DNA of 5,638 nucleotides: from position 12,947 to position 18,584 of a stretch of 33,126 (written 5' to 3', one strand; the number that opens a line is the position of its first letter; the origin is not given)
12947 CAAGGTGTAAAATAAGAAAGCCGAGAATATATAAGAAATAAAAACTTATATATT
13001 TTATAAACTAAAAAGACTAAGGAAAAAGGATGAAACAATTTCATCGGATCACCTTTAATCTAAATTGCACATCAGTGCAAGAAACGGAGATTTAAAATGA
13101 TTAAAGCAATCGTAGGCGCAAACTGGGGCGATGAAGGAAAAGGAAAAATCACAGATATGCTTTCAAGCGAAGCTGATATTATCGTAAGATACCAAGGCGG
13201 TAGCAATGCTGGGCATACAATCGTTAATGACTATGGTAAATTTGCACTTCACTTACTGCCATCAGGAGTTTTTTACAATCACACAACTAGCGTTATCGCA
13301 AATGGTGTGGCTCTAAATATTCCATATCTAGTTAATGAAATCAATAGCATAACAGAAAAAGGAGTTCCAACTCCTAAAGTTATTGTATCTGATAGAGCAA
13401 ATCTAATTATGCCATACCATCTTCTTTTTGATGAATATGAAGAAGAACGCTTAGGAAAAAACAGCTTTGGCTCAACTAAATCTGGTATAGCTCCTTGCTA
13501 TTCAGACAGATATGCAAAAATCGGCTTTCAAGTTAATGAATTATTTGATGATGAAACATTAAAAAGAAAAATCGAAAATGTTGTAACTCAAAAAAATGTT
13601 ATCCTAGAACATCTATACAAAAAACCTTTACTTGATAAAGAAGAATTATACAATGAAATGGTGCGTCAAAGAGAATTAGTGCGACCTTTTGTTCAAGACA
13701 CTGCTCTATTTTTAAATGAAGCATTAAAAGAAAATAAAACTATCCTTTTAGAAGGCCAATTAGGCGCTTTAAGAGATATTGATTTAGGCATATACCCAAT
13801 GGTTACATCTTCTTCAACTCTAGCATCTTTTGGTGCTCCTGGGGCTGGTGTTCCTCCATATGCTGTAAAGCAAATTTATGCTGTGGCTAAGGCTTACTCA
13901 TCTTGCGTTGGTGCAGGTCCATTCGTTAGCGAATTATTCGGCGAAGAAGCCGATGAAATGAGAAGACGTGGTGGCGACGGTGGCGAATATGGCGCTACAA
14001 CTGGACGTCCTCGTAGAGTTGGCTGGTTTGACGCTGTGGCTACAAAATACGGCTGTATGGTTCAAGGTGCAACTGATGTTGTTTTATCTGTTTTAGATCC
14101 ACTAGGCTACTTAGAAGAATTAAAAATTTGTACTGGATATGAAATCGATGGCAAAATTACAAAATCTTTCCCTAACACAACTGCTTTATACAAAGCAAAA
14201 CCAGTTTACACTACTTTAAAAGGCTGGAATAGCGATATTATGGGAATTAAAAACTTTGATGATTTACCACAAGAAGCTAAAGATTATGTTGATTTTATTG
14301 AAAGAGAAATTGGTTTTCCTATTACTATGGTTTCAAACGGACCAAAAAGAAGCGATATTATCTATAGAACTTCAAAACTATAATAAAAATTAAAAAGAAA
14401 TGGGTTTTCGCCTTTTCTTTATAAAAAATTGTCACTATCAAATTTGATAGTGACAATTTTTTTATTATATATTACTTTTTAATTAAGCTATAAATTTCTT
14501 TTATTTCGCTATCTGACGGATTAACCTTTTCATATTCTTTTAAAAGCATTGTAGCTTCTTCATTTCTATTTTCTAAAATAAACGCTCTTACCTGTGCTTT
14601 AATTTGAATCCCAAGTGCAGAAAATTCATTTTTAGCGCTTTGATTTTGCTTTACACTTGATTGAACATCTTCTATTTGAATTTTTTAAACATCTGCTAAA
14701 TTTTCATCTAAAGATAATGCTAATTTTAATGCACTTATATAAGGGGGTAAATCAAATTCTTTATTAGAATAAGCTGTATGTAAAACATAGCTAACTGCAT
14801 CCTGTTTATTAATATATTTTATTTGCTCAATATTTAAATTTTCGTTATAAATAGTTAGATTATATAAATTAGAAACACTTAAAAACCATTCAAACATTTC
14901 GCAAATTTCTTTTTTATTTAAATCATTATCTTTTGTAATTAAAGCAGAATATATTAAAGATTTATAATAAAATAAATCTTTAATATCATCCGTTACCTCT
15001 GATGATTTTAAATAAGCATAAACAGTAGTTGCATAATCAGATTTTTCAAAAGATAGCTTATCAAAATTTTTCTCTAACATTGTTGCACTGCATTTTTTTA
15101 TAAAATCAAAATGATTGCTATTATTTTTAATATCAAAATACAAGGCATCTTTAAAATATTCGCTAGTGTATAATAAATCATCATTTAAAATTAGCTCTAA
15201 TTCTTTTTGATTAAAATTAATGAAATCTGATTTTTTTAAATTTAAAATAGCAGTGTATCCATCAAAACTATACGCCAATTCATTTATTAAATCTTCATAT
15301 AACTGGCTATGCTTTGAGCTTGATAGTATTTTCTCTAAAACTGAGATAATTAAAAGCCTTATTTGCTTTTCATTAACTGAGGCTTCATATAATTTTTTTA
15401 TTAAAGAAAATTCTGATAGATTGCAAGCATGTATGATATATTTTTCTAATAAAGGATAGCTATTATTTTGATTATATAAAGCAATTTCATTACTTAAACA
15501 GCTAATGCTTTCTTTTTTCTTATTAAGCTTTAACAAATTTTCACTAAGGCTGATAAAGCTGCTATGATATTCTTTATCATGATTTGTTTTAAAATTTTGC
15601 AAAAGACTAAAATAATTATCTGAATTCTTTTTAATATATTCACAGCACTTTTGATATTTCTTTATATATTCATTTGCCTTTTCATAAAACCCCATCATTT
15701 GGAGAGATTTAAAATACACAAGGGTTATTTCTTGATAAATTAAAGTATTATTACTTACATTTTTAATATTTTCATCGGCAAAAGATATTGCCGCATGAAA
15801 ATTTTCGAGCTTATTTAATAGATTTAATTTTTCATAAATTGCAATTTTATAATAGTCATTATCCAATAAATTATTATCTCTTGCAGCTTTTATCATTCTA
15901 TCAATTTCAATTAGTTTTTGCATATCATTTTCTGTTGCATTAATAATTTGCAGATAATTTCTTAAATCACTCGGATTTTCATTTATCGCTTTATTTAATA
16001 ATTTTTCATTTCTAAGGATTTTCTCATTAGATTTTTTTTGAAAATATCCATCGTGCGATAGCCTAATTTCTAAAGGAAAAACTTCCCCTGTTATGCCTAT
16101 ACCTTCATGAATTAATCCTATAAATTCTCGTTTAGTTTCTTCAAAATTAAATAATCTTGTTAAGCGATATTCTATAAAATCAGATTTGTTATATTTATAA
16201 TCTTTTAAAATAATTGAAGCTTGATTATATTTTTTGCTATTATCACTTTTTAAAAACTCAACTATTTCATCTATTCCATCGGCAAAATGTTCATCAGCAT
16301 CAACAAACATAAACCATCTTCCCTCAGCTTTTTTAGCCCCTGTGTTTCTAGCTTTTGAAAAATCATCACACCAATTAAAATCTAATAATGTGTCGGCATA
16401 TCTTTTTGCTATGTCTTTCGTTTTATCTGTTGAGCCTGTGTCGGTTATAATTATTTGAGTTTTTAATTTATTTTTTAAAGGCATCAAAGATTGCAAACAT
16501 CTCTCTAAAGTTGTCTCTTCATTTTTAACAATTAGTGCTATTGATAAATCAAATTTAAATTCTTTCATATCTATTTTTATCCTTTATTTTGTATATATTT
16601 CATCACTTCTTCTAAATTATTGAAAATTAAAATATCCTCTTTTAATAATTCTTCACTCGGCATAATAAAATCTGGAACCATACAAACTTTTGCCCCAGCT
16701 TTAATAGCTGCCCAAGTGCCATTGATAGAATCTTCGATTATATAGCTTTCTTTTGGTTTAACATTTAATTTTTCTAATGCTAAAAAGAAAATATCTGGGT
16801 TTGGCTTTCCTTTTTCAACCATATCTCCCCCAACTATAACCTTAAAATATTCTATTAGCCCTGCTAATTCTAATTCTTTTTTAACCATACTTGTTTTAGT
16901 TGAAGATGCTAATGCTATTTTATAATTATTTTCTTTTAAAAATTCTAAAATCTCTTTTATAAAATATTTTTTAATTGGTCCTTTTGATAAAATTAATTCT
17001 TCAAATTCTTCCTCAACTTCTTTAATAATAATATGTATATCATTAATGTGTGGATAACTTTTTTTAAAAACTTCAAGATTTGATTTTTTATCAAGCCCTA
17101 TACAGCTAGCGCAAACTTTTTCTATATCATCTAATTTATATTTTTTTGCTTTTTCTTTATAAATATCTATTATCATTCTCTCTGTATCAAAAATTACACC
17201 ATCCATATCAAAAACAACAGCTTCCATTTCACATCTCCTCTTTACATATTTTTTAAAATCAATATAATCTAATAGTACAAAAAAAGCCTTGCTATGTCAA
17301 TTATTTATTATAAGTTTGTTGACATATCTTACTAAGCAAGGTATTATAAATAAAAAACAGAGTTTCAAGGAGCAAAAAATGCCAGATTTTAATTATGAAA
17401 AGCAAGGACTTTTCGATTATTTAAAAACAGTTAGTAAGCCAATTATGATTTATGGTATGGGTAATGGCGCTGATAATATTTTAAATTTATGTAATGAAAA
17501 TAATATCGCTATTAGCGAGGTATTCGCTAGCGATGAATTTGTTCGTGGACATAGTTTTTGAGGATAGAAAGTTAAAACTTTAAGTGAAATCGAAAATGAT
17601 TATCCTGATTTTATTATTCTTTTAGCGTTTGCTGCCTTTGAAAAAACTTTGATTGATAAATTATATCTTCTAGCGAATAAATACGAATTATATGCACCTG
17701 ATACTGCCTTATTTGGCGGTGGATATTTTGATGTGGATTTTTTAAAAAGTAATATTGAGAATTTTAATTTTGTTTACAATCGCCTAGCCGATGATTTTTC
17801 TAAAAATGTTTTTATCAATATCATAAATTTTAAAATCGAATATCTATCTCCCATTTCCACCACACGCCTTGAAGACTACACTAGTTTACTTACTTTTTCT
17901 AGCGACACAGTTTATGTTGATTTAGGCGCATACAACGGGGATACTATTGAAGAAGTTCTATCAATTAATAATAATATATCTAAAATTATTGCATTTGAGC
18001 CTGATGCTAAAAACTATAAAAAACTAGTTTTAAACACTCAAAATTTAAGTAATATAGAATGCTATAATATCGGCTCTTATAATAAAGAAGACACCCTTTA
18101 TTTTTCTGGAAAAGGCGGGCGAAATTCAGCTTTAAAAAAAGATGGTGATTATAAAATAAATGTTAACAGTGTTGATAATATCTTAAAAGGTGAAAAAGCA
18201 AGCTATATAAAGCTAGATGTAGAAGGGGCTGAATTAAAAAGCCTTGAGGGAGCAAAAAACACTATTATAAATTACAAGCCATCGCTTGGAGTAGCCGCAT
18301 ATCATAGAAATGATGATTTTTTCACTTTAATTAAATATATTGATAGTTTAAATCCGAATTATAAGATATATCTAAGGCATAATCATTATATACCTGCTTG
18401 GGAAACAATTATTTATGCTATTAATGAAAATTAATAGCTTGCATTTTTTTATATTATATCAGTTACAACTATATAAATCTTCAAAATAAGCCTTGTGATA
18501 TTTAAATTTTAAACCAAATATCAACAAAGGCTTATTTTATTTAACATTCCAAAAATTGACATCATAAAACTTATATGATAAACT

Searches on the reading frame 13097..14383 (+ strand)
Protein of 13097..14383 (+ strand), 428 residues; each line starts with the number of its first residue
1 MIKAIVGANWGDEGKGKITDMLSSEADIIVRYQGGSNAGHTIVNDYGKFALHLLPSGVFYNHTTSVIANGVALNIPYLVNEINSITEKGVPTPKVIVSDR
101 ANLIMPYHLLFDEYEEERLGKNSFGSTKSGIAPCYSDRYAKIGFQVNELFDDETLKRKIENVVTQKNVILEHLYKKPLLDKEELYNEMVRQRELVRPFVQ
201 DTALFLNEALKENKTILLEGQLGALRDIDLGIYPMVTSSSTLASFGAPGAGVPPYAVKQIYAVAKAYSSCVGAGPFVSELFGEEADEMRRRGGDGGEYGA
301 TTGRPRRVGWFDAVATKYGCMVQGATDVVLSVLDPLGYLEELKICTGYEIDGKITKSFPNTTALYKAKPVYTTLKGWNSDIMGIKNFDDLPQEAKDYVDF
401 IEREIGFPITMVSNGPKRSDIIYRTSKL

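Call 11: search_protein_families(library=pfam, proteins=[window:13097-14383:+], max_evalue=0.001)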
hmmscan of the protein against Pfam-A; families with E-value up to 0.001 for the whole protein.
window:13097-14383:+ (428 aa): 1 family
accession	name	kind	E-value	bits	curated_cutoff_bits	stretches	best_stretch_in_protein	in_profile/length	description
PF00709.27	Adenylsucc_synt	-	1.5e-161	538.3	27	1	4-422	1-416/416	Adenylosuccinate synthetase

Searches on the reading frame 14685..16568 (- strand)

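Call 11: search_protein_families(library=pfam, proteins=[window:14685-16568:-], max_evalue=0.001)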
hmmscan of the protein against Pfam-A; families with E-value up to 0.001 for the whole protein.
window:14685-16568:- (627 aa): 1 family
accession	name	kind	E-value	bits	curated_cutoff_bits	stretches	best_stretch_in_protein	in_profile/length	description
PF00535.33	Glycos_transf_2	-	8.5e-20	71.8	23.3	1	9-150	1-147/168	Glycosyl transferase family 2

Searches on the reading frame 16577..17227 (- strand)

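Call 11: search_protein_families(library=pfam, proteins=[window:16577-17227:-], max_evalue=0.001)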
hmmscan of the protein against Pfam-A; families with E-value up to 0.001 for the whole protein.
window:16577-17227:- (216 aa): 3 families
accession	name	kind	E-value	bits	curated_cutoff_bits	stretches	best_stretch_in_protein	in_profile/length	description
PF13419.12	HAD_2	-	1.5e-37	129.8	23.8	1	4-184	1-178/178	Haloacid dehalogenase-like hydrolase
PF00702.32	Hydrolase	-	3.6e-28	99.7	26.4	1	1-178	1-191/191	haloacid dehalogenase-like hydrolase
PF13242.12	Hydrolase_like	-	5.6e-05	23.4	22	1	140-193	3-57/75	HAD-hyrolase-like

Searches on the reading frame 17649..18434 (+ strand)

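Call 11: search_protein_families(library=pfam, proteins=[window:17649-18434:+], max_evalue=0.001)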
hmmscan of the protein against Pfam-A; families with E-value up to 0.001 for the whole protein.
window:17649-18434:+ (261 aa): 1 family
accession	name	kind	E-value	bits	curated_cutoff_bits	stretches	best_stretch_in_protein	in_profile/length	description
PF05050.19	Methyltransf_21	-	7e-13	49.5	22.7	1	91-231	1-166/173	Methyltransferase FkbM domain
